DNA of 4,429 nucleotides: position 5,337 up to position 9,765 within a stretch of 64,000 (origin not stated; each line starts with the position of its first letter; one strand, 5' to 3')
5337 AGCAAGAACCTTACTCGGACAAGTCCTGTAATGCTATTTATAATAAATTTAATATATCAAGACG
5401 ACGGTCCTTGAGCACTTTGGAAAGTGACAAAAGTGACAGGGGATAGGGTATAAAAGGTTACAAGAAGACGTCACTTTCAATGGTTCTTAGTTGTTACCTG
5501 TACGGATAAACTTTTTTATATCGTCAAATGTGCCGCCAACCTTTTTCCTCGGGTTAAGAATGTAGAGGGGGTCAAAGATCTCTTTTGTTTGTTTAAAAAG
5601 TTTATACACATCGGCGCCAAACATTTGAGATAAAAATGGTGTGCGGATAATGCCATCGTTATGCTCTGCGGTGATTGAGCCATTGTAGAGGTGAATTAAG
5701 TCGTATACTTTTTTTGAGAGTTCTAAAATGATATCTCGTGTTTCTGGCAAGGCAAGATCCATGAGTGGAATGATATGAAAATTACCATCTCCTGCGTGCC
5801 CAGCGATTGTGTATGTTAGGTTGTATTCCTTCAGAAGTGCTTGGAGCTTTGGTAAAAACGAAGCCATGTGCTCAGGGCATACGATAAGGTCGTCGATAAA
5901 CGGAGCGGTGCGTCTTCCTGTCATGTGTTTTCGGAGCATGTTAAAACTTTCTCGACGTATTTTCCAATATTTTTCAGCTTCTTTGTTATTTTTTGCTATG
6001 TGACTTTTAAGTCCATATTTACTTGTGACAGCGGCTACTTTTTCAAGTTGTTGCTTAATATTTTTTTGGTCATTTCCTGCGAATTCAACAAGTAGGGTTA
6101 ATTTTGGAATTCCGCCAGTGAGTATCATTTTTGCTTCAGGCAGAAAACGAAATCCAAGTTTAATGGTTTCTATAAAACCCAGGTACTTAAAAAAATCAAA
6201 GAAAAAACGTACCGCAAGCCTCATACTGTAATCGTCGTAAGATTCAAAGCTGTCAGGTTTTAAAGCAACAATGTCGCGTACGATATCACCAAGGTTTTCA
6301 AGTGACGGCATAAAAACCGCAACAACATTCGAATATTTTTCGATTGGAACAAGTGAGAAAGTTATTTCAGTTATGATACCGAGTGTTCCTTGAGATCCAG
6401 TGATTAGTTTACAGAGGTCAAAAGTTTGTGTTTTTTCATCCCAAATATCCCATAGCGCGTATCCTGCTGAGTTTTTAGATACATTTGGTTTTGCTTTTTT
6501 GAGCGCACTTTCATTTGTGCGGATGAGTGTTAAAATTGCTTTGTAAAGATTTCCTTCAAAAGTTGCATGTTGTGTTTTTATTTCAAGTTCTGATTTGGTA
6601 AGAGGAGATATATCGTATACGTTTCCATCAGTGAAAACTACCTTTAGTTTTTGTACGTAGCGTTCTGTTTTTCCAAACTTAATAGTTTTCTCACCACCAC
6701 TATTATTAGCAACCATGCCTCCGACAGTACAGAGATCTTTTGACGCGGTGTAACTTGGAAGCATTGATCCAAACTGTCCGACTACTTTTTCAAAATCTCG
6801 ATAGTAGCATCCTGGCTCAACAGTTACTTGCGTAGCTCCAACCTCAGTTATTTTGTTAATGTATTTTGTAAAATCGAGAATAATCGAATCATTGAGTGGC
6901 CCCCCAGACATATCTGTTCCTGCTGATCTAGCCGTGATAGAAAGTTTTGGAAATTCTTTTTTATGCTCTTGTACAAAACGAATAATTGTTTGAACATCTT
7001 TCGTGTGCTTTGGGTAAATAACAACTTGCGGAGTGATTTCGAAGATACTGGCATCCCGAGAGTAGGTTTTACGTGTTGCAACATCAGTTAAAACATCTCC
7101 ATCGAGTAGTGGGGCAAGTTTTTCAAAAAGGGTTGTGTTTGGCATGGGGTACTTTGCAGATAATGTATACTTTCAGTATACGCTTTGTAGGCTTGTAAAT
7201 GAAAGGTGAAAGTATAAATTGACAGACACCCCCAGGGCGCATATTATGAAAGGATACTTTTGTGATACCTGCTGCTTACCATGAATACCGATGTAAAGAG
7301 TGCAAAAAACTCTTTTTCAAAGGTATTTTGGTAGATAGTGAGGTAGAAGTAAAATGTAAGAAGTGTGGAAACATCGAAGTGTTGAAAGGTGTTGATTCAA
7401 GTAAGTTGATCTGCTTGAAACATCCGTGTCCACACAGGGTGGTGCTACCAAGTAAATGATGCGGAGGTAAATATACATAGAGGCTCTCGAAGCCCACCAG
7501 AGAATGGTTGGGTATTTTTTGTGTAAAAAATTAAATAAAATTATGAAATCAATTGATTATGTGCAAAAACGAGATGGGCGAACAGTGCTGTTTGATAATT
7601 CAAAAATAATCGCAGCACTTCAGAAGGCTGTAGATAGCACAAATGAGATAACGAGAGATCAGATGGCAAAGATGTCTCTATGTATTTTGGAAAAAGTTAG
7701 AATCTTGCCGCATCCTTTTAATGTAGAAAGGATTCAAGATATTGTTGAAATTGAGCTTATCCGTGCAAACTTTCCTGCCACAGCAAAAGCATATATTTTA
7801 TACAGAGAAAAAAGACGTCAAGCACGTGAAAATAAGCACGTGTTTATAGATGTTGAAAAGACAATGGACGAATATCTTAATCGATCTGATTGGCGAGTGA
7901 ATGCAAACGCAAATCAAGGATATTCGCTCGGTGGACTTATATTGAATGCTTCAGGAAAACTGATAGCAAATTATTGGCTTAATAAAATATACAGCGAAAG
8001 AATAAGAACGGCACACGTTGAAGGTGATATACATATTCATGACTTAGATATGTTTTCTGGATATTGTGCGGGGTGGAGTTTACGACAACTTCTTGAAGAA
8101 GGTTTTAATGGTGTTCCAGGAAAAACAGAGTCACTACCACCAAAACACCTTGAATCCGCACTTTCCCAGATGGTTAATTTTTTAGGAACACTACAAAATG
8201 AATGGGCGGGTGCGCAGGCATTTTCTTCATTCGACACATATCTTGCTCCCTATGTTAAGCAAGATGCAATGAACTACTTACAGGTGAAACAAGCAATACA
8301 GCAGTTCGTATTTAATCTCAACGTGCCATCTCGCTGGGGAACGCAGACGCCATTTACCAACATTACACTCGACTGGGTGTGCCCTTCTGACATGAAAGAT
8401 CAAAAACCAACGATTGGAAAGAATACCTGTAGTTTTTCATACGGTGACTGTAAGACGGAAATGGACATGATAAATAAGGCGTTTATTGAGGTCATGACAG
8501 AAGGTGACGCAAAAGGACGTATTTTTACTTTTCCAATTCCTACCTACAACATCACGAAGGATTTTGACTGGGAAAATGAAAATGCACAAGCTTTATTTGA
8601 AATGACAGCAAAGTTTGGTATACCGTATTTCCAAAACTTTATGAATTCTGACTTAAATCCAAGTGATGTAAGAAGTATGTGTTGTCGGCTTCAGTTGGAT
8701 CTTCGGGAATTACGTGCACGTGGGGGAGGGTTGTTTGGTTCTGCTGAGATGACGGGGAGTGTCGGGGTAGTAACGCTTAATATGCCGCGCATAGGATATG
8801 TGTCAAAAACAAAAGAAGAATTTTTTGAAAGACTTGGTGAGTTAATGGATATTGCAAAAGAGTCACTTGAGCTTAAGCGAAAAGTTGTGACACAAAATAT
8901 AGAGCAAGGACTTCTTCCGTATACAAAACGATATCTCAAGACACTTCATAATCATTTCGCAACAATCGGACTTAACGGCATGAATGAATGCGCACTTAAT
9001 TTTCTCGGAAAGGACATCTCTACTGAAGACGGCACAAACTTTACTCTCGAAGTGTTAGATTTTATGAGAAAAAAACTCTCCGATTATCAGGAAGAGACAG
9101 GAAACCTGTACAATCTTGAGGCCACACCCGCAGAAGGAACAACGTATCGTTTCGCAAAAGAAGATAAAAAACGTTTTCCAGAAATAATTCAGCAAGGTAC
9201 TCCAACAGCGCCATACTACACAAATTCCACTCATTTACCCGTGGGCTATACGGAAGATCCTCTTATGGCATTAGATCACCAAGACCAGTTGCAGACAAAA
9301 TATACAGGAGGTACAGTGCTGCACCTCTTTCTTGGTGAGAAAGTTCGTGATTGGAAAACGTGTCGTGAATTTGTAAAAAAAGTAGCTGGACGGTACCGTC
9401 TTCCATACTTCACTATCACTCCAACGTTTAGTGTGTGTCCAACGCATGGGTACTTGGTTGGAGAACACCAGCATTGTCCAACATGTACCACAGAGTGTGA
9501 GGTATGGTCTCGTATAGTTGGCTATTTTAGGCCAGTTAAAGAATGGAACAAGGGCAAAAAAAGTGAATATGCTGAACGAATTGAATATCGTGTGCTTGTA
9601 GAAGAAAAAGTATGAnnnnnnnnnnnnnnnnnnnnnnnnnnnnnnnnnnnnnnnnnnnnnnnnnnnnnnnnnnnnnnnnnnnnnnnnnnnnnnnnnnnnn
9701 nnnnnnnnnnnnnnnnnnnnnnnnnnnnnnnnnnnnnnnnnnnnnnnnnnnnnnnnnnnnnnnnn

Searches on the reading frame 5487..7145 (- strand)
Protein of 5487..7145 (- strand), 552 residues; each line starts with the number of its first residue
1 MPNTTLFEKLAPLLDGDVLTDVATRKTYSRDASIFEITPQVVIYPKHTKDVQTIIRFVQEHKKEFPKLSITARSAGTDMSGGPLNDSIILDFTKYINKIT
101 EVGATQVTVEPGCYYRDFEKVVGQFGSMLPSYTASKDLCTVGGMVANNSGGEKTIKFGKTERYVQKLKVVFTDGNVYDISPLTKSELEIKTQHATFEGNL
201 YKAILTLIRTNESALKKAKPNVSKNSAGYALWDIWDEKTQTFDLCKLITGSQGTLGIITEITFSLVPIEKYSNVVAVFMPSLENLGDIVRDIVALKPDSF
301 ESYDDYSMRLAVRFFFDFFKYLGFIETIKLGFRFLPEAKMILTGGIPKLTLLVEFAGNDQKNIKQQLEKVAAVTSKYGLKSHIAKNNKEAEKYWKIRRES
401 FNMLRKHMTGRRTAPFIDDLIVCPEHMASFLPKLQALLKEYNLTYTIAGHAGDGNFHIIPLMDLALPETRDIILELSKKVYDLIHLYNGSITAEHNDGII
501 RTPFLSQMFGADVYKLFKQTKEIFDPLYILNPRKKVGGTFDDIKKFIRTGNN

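Call 9: search_protein_families(library=pfam, proteins=[window:5487-7145:-], max_evalue=0.00001)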
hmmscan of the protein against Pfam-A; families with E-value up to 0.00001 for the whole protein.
window:5487-7145:- (552 aa): 2 families
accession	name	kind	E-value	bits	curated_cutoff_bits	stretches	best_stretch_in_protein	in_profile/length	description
PF02913.24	FAD-oxidase_C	-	4.5e-47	161.3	21.2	1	270-534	3-247/248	FAD linked oxidases, C-terminal domain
PF01565.28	FAD_binding_4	-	8.6e-29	100.5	26.4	1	39-179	1-138/139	FAD binding domain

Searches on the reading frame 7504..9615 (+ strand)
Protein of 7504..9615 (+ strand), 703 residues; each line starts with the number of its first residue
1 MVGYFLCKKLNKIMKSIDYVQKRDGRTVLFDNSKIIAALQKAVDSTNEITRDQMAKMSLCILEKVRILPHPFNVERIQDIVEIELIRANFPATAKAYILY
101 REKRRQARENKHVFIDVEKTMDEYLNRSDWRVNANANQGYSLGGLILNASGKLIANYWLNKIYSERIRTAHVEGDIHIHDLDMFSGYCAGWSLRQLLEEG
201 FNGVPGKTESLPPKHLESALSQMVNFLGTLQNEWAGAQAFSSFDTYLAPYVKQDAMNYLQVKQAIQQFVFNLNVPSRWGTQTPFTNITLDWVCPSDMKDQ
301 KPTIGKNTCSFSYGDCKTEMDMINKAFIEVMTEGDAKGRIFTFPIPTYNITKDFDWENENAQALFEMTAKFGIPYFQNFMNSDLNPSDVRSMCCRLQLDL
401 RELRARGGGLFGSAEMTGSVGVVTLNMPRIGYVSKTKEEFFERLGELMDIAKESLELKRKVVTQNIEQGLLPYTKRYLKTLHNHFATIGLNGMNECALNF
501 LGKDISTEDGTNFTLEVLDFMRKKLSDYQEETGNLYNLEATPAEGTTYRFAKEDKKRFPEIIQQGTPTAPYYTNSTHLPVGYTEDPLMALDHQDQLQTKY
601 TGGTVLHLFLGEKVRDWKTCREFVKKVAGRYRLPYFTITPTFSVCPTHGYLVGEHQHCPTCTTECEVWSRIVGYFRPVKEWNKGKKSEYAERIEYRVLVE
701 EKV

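Call 9: search_protein_families(library=pfam, proteins=[window:7504-9615:+], max_evalue=0.00001)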
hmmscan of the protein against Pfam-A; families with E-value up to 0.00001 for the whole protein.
window:7504-9615:+ (703 aa): 2 families
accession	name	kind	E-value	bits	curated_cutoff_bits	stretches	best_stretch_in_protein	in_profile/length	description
PF13597.11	NRDD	-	1.9e-199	664.4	26.2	1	135-695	2-562/562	Anaerobic ribonucleoside-triphosphate reductase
PF03477.21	ATP-cone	-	1.3e-19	70.9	25.8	1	19-105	2-87/88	ATP cone domain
